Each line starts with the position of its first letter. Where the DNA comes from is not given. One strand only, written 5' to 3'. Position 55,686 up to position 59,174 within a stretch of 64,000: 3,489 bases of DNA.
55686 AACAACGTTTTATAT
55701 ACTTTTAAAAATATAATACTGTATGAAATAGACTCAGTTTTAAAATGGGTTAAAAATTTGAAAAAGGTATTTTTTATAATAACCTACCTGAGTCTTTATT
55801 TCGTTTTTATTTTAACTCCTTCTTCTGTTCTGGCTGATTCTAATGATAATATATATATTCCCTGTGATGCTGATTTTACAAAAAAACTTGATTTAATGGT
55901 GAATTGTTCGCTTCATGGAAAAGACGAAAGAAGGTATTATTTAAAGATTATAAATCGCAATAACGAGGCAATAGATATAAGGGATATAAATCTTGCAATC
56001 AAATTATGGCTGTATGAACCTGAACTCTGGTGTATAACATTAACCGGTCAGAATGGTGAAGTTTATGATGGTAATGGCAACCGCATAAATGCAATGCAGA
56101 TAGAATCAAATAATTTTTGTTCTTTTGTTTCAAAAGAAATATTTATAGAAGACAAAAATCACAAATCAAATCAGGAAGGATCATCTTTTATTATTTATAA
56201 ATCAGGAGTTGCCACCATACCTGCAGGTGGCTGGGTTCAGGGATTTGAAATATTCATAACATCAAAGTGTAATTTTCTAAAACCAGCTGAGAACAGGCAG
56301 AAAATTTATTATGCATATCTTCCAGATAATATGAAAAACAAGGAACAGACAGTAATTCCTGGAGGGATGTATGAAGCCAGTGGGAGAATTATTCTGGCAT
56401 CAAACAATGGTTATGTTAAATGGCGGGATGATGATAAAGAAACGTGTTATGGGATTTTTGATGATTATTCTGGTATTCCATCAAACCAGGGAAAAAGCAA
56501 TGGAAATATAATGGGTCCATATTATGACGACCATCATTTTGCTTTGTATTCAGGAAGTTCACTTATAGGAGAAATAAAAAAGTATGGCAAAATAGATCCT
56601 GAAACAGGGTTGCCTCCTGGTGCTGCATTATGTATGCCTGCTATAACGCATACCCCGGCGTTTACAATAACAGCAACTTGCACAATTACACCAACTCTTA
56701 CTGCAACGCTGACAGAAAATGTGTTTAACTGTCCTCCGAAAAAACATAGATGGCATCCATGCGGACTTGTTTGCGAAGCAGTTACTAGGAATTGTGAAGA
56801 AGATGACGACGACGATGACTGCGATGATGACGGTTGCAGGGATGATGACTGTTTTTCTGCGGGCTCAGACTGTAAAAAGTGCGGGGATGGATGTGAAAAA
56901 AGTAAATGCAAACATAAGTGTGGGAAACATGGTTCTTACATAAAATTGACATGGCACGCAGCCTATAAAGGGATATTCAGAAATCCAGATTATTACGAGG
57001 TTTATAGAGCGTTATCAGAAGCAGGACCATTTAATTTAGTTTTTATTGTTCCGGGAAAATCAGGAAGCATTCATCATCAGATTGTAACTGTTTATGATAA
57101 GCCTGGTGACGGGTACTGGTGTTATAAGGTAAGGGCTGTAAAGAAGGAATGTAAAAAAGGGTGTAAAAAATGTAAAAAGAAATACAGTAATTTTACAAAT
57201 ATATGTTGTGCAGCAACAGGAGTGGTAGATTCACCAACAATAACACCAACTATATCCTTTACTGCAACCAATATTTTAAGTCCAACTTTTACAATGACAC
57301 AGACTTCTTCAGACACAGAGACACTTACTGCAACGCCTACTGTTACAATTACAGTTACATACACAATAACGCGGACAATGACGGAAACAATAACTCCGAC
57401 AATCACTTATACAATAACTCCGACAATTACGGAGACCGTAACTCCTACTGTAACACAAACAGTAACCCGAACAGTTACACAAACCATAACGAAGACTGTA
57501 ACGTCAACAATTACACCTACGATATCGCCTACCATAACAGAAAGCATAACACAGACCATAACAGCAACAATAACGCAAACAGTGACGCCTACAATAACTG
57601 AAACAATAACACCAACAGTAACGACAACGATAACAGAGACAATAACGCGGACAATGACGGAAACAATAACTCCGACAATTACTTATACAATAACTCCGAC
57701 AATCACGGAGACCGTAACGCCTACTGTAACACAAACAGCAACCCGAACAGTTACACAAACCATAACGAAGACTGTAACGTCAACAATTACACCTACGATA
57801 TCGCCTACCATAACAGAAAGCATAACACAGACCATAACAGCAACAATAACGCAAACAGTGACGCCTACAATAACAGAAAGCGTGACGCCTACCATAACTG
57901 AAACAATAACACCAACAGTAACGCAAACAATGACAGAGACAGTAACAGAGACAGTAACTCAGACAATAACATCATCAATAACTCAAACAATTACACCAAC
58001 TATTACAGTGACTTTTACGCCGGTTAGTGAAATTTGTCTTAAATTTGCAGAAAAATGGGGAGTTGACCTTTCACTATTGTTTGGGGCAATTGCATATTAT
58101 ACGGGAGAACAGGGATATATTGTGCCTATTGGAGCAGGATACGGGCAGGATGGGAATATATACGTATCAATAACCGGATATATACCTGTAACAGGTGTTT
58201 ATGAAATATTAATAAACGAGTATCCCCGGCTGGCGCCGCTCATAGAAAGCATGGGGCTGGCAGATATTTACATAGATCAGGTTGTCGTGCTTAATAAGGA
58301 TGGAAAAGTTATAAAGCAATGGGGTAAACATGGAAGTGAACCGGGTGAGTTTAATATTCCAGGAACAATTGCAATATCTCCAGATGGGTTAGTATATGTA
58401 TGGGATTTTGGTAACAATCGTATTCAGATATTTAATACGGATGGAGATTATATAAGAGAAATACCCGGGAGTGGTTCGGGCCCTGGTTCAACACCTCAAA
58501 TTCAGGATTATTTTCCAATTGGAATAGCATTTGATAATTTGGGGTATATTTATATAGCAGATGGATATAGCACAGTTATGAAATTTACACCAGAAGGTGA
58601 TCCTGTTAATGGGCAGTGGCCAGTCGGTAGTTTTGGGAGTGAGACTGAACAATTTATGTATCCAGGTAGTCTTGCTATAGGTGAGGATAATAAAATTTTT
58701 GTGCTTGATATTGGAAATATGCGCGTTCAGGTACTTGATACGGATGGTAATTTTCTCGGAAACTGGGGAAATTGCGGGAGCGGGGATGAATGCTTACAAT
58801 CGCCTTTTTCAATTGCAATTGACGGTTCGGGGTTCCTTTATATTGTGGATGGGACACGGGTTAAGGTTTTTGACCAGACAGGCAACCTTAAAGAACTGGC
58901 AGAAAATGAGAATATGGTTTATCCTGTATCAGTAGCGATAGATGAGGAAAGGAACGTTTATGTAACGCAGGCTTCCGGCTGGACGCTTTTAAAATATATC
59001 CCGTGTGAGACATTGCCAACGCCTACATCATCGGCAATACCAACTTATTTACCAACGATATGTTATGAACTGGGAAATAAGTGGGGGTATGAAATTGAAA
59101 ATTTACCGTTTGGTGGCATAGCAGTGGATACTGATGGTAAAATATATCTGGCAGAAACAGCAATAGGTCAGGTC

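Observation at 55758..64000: Unlisted giant ORF of more than 2,740 codons: a secreted multi-propeller NHL protein with a Cys/Asp-rich motif, PKD-like and FG-GAP-like parts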

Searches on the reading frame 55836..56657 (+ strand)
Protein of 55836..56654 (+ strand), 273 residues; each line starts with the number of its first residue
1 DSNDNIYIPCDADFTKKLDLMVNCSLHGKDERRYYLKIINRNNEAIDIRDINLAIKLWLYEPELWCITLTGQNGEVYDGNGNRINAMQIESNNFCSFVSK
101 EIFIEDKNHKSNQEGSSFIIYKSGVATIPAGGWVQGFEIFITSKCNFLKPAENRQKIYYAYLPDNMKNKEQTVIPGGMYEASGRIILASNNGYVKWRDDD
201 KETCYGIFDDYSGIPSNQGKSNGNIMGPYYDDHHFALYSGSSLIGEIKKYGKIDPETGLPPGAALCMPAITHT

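Call 18: search_protein_families(library=pfam, proteins=[window:55836-56654:+], max_evalue=1)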
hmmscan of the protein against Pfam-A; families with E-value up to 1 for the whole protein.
window:55836-56654:+ (273 aa): 0 families

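Call 22: find_homologous_proteins(query=window:55836-56654:+)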
Query window:55836-56654:+ (273 aa): 5 proteins with E <= 0.001 among 386 candidates.
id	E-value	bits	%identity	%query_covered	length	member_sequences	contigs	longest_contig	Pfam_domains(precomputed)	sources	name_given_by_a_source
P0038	2.9e-187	639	100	100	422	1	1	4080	-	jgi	-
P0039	3.1e-66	242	46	95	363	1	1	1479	-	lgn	-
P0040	1.2e-55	207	44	84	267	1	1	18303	-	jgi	jgi:hypothetical protein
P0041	1.2e-52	197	45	87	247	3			-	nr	nr:hypothetical protein [Candidatus Goldiibacteriota bacterium]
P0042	6.4e-46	175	36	97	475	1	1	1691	-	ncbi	ncbi:MAG TPA: hypothetical protein VIJ93_03780, partial [bacterium]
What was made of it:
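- Tried and rejected: The only name among the relatives is 'Candidatus Goldiibacteriota bacterium', for P0041 (call 22).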

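Call 23: find_encoding_contigs(protein=P0038, flank=10000, max_places=5)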
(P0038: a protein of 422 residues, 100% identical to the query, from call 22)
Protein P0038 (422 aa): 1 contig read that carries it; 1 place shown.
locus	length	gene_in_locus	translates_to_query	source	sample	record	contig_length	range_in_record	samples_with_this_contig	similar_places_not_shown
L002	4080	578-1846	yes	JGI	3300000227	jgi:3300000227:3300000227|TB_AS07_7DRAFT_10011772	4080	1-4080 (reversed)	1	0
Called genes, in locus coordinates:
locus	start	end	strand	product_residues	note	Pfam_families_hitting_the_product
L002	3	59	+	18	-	?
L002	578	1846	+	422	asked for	-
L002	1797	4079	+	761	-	?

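Call 24: find_encoding_contigs(protein=P0040, flank=10000, max_places=3)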
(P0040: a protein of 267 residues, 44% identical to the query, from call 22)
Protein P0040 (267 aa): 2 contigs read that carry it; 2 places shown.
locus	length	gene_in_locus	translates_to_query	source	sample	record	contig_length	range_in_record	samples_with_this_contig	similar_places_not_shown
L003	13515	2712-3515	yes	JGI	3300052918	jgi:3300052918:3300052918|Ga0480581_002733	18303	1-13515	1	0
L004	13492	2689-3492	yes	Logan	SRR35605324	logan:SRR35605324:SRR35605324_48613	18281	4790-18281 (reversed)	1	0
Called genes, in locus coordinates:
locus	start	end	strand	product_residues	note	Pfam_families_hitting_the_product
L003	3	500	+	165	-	?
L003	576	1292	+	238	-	PF02527:GidB, PF02475:TRM5-TYW2_MTfase, PF13847:Methyltransf_31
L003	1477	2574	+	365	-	PF02463:SMC_N, PF13175:AAA_15, PF13476:AAA_23, PF13304:AAA_21 (weak)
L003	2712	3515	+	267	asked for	-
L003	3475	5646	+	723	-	PF05593:RHS_repeat (weak), PF25023:TEN_YD-shell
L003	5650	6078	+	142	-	-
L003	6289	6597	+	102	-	PF01797:Y1_Tnp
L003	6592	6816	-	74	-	-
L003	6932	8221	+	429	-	PF17203:sCache_3_2, PF00672:HAMP, PF13487:HD_5, PF01966:HD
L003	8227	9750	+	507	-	PF00672:HAMP, PF00211:Guanylate_cyc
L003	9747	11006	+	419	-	PF13428:TPR_14 (faint), PF13432:TPR_16 (faint), PF23914:TPR_CcmH_CycH (faint), PF00515:TPR_1 (faint), PF07719:TPR_2 (faint), PF13176:TPR_7 (faint), PF13414:TPR_11 (weak), PF14559:TPR_19 (weak), +7 more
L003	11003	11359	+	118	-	-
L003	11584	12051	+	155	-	-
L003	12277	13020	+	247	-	PF00515:TPR_1 (faint), PF07719:TPR_2 (faint), PF13181:TPR_8 (faint), PF13414:TPR_11 (weak), PF13432:TPR_16 (weak), PF14559:TPR_19 (faint), PF18935:DUF5683 (weak)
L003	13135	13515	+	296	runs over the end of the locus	-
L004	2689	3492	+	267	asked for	-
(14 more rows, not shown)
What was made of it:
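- In L003 a 267-aa N-module ORF overlaps a 723-aa RHS ORF (call 24).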

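Call 36: search_solved_structures(query=A2, max_evalue=10, show_alignments=2)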
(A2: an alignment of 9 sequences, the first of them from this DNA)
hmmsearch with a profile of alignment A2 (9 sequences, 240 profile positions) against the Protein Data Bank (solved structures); distinct sequences matched with E-value up to 10: 0.
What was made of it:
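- On CBM3 (family 3 carbohydrate-binding module): The profile finds nothing in PDB sequences (call 36).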

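Call 42: predict_structure(alignment_id=A2)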
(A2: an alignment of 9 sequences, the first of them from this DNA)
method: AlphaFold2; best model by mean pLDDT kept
length: 274 residues; sequences in the alignment: 9
mean_pLDDT: 70.2   pTM: 0.72
mean pLDDT of the five models: 70.2, 64.9, 61.0, 55.7, 47.8
residues with pLDDT >= 90: 62; 70-90: 99; 50-70: 47; < 50: 66
segments of 3 or more residues with pLDDT < 50: 1-4, 152-164, 166-209, 270-274
pLDDT, mean of each block of 10 residues (from residue 1): 57 86 84 91 91 86 78 91 94 76 60 84 94 93 70 40 43 37 36 38 38 65 84 83 79 70 63 33
secondary structure, 60 per line:
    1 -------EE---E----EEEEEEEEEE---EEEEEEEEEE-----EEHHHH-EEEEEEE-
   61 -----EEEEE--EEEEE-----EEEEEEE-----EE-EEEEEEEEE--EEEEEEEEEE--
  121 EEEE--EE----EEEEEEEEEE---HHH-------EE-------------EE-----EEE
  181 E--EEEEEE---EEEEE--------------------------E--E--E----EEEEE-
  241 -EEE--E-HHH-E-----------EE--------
elements in order: E18-27 E31-40 H48-51 E53-59 E66-70 E73-77 E83-89 E98-106 E109-118 E121-124 E133-142 E178-181 E184-189 E193-197 E235-239 E242-244
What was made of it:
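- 55836..56654 (+): N-terminal module (residues 27-300): a CBM3-like beta-sandwich with a low-confidence insertion (module residues ~152-209). It has no Pfam or NCBIfam model. Call 42 (AlphaFold2 model, pLDDT 70, core above 85).
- On CBM3 (family 3 carbohydrate-binding module): AlphaFold2 model with pLDDT 70 (call 42).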

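Call 48: fold_search(model_id=the predicted structure, library=pdb)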
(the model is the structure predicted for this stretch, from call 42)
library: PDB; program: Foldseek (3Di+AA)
matches with E <= 10: 1294; with E <= 0.001: 18
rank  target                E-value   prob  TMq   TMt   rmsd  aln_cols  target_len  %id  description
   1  1nbc_A                1.1e-06  1.00  0.39  0.65   7.5       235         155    9  BACTERIAL TYPE 3A CELLULOSE-BINDING DOMAIN (released 1997-09-26)
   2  4jo5                  1.4e-06  1.00  0.35  0.53  12.4       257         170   12  CBM3a-L domain with flanking linkers from scaffoldin cipA of cellulosome of Clostridium thermocellum (released 2013-07-17)
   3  4b9f_A                2.3e-06  1.00  0.31  0.52  14.9       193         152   14  High resolution structure for family 3a carbohydrate binding module from the cipA scaffolding of clostridium thermocel (released 2012-09-12)
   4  1g43                  1.7e-05  1.00  0.36  0.57   7.8       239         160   10  CRYSTAL STRUCTURE OF A FAMILY IIIA CBD FROM CLOSTRIDIUM CELLULOLYTICUM (released 2000-12-01)
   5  2wob_E                9.7e-05  1.00  0.37  0.60   9.7       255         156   10  3b' carbohydrate-binding module from the Cel9V glycoside hydrolase from Clostridium thermocellum. Orthorhombic structu (released 2009-12-29)
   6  2wnx                  1.3e-04  1.00  0.27  0.43  15.6       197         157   12  3b' carbohydrate-binding module from the Cel9V glycoside hydrolase from Clostridium thermocellum (released 2009-12-29)
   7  2wo4                  1.5e-04  1.00  0.34  0.55   8.0       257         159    8  3b' carbohydrate-binding module from the Cel9V glycoside hydrolase from Clostridium thermocellum, in-house data (released 2009-12-29)
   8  4b9p                  2.5e-04  1.00  0.36  0.55   9.3       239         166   10  Biomass sensoring module from putative Rsgi2 protein of Clostridium thermocellum resemble family 3 carbohydrate-binding  (released 2013-09-11)
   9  4b96                  3.1e-04  1.00  0.34  0.56   9.4       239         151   12  Family 3b carbohydrate-binding module from the biomass sensoring system of Clostridium clariflavum (released 2013-09-18)
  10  2wob_A                3.6e-04  1.00  0.37  0.62   7.2       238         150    8  3b' carbohydrate-binding module from the Cel9V glycoside hydrolase from Clostridium thermocellum. Orthorhombic structu (released 2009-12-29)
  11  6xx1_A                3.8e-04  1.00  0.25  0.44  18.6       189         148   13  The unique CBM3-Clocl_1192 of Hungateiclostridium clariflavum (released 2020-05-06)
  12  6sl4_A                4.3e-04  0.99  0.24  0.42  18.9       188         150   10  The unique CBM-Cthe_0271 of Ruminiclostridium thermocellum (released 2020-03-18)
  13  4b9c                  4.5e-04  1.00  0.33  0.55   7.8       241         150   12  Biomass sensoring modules from putative Rsgi-like proteins of Clostridium thermocellum resemble family 3 carbohydrate-bi (released 2013-09-11)
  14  2wob_C                4.5e-04  1.00  0.33  0.55  10.6       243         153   10  3b' carbohydrate-binding module from the Cel9V glycoside hydrolase from Clostridium thermocellum. Orthorhombic structu (released 2009-12-29)
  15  6xx1_C                4.8e-04  1.00  0.31  0.53  13.6       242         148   11  The unique CBM3-Clocl_1192 of Hungateiclostridium clariflavum (released 2020-05-06)
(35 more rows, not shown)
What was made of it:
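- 55836..56654 (+): Call 48 (the top 24 PDB matches are all CBM3; 1nbc E 1.1e-6, TM 0.65 on the target).
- On CBM3 (family 3 carbohydrate-binding module): The top 24 Foldseek PDB matches are all CBM3, E down to 1.1e-6, probability 1.0, TM 0.65 on the target (call 48).
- Closest known: Family 3 carbohydrate-binding modules. Same: The predicted fold of the N-terminal module is the same: the top 24 Foldseek matches are all CBM3 (call 48).
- The N-module has a CBM3-like fold (call 48).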

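Call 51: search_protein_families(library=pfam, proteins=[L003:5650-6078:+, L003:3475-5646:+], max_evalue=0.1)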
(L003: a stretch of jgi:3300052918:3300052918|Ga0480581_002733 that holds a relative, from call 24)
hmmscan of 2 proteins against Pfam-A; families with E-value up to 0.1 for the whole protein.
L003:5650-6078:+ (142 aa): 0 families

L003:3475-5646:+ (723 aa): 2 families
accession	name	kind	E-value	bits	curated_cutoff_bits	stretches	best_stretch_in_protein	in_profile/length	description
PF05593.20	RHS_repeat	-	9.7e-21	74.1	22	3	13-48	1-36/38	RHS Repeat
PF08265.16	YL1_C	-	0.015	15.5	22.6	0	458-472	6-20/29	YL1 nuclear protein C-terminal domain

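Call 55: search_protein_families(library=ncbifam, proteins=[window:55836-56654:+], max_evalue=0.1)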
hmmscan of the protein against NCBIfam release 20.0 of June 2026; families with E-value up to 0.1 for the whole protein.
window:55836-56654:+ (273 aa): 0 families
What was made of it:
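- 55836..56654 (+): Calls 18 and 55 (no family).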

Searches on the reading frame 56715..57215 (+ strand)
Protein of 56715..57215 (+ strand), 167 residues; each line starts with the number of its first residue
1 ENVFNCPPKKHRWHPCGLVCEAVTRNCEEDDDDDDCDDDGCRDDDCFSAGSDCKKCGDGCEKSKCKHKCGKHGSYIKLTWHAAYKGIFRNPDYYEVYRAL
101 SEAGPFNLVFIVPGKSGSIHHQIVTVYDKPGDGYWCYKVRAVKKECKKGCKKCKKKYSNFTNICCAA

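Call 18: search_protein_families(library=pfam, proteins=[window:56715-57215:+], max_evalue=1)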
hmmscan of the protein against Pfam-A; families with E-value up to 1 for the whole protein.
window:56715-57215:+ (167 aa): 1 family
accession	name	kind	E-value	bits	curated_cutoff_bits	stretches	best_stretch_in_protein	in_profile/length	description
PF23048.1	SH3-A_UBE2O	-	0.0021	19.2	24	1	17-81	18-79/95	UBE2O, N-terminal SH3-A domain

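Call 55: search_protein_families(library=ncbifam, proteins=[window:56715-57215:+], max_evalue=0.1)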
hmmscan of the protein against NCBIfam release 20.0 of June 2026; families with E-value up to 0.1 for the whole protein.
window:56715-57215:+ (167 aa): 0 families

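Call 76: search_solved_structures(query=window:56715-57215:+, max_evalue=10)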
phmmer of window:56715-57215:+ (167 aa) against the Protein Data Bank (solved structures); distinct sequences matched with E-value up to 10: 3.
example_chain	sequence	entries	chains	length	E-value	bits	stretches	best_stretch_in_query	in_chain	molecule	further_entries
2lht_A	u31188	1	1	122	0.33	13.8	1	128-160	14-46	Cellophane-induced protein 1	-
3v77_A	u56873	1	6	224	1.5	11.7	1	98-123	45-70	Putative fumarylacetoacetate isomerase/hydrolase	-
2byk_A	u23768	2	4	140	3.9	10.3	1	7-45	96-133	CHRAC-16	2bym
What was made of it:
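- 56931..57212 (+): fn3-like stretch (residues 392-485). This is by inspection only and is not supported by Pfam. Calls 18 and 76 give no significant match.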

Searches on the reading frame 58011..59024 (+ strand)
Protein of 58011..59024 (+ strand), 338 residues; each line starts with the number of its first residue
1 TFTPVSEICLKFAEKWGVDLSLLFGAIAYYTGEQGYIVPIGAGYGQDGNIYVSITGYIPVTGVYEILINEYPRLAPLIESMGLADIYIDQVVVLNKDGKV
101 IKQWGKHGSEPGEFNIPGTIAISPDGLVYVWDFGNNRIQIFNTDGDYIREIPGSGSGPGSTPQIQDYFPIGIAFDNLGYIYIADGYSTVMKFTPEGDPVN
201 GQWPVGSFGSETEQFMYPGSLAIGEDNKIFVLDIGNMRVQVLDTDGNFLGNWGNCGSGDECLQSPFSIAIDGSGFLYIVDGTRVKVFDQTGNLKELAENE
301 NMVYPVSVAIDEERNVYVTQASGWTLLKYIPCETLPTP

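Call 18: search_protein_families(library=pfam, proteins=[window:58011-59024:+], max_evalue=1)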
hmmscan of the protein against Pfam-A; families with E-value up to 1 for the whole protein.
window:58011-59024:+ (338 aa): 7 families
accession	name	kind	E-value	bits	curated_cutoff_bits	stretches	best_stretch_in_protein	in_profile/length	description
PF01436.27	NHL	-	2.6e-19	68.6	20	3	114-141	1-28/28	NHL repeat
PF25021.1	TEN_NHL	-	1.8e-14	53.9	27.1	2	255-303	130-182/357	Teneurin NHL domain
PF17170.10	DUF5128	-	2.5e-12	47.1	22.9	2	125-168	53-96/321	6-bladed beta-propeller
PF06739.17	SBBP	-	1.5e-09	38.1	20.5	2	162-183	9-29/38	Beta-propeller repeat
PF08450.18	SGL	-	0.0013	18.8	26.3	0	114-197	133-215/246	SMP-30/Gluconolactonase/LRE-like region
PF16288.11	DUF4934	-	0.003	18.1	27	1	55-148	10-101/102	Domain of unknown function (DUF4934)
PF07691.17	PA14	-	0.12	12.6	24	1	46-104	42-92/147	PA14 domain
